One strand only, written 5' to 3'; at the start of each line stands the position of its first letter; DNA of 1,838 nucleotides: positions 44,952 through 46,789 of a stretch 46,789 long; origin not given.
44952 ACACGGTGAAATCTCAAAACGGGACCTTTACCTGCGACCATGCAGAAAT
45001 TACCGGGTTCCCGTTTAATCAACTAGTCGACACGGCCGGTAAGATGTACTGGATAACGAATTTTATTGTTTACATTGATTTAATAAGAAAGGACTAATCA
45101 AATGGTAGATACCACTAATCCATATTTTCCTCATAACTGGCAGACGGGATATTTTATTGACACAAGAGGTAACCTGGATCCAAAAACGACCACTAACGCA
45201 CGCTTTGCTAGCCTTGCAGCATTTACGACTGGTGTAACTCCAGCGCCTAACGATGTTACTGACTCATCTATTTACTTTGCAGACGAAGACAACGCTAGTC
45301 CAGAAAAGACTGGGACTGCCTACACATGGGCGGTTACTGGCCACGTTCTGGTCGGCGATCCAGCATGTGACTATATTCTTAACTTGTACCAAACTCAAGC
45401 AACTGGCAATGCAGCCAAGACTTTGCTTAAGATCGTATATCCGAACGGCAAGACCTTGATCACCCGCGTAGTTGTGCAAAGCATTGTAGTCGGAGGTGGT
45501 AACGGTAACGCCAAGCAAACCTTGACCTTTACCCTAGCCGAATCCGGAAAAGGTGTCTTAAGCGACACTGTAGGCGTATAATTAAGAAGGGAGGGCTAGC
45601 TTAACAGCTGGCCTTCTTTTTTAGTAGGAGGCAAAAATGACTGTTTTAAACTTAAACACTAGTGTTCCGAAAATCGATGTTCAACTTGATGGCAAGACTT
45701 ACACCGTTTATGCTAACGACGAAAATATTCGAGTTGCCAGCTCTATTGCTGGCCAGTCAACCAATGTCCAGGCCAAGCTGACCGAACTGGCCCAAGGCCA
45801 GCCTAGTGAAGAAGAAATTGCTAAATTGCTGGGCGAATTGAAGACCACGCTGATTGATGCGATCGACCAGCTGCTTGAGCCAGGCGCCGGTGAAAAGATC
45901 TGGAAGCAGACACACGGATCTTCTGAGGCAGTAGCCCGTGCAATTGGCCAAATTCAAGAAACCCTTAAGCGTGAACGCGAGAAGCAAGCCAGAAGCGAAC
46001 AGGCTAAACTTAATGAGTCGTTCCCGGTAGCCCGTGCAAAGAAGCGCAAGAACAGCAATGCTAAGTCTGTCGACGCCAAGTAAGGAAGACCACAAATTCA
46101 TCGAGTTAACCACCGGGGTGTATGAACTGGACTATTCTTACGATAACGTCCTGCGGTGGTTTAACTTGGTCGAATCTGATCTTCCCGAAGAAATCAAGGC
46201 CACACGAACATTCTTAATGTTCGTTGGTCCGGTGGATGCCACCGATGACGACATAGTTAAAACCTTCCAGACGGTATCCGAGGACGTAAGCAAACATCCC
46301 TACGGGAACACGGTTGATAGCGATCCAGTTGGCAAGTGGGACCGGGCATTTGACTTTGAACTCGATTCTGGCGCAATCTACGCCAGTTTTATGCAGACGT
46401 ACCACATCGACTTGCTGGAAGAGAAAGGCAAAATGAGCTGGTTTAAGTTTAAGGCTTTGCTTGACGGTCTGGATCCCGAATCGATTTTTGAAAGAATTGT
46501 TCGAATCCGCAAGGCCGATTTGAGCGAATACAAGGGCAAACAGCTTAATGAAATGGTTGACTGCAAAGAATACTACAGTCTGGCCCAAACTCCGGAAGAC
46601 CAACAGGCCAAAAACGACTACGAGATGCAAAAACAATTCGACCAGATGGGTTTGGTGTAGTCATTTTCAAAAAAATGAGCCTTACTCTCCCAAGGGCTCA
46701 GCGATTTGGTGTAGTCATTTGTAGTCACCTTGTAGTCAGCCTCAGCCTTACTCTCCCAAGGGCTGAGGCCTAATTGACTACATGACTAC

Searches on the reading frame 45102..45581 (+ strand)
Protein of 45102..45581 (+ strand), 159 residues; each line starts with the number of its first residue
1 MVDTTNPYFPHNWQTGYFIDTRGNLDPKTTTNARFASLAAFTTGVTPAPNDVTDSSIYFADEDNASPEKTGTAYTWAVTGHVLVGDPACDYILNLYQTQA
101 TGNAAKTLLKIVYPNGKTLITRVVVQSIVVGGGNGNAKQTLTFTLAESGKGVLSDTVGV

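Call 60: find_encoding_contigs(protein=window:45102-45581:+, flank=10000, max_places=10)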
Protein window:45102-45581:+ (159 aa): 13 contigs read that carry it; 3 places shown.
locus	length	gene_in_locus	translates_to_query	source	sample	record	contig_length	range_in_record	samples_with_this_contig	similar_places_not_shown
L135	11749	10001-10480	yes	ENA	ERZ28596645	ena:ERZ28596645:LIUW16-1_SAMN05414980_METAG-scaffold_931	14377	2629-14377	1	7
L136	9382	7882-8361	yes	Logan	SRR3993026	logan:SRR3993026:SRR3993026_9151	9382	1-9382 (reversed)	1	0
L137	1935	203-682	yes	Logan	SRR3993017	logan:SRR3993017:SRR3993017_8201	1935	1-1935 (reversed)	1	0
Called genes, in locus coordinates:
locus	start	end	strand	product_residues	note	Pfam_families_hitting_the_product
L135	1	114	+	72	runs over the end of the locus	-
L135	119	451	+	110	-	PF08774:VRR_NUC (faint)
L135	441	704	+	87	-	-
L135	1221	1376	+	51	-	-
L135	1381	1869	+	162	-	-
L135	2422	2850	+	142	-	PF03592:Terminase_2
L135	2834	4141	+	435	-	PF04466:Terminase_3, PF17288:Terminase_3C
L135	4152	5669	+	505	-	PF05133:SPP1_portal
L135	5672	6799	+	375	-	PF06152:Phage_min_cap2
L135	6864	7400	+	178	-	PF06810:Phage_scaffold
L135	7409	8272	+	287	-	-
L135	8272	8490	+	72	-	-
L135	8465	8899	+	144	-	-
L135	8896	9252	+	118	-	PF10665:Minor_capsid_1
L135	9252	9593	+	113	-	PF11114:Minor_capsid_2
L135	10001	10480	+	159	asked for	-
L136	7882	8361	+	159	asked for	-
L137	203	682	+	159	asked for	-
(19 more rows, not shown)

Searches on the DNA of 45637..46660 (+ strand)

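Call 37: search_dna_similar(query=window:45637-46660:+, collection=phages, mode=distant, max_rows=40)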
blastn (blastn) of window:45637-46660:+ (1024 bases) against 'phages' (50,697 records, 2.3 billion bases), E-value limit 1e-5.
Records with a match: 4; places in all: 4; records where one place covers at least 80% of the query: 4.
Best place of each record, by identity: 80-90% 4.
By first word of the organism name: Lactobacillus 4.
By host as written in the record: Lactobacillus delbrueckii subsp. lactis strains LKT and ATCC 15808 2; - 2.
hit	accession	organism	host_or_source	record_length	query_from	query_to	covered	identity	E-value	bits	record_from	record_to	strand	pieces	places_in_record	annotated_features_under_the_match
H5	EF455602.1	Lactobacillus phage LL-H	Lactobacillus delbrueckii subsp. lactis ...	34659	1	1024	100%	88.7%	0e+0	1321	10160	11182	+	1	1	hypothetical protein (x3) | putative | ribosome_binding_site (x2)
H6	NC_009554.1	Lactobacillus phage LL-H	Lactobacillus delbrueckii subsp. lactis ...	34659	1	1024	100%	88.7%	0e+0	1321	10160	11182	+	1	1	hypothetical protein (x3) | putative | ribosome_binding_site (x2)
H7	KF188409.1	Lactobacillus phage phiJB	-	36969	1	1014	99%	82.2%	0e+0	1016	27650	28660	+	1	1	hypothetical protein (x2)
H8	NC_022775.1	Lactobacillus phage phiJB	-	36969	1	1014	99%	82.2%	0e+0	1016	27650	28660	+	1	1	Gp15 family bacterioprotein | hypothetical protein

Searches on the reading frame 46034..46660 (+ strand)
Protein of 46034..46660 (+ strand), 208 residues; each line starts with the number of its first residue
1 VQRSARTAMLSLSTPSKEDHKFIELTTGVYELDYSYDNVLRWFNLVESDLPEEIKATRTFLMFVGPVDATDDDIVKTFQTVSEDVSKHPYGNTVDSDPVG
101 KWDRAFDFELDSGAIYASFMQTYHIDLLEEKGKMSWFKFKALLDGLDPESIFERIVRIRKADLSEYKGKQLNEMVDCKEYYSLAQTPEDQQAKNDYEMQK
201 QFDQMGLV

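Call 10: search_protein_families(library=phrogs, proteins=[window:46034-46660:+])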
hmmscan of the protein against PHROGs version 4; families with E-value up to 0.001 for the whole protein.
window:46034-46660:+ (208 aa): 1 family
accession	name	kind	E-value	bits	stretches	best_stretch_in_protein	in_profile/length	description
phrog_706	-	unknown function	1.4e-43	149.9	1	19-200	8-199/201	-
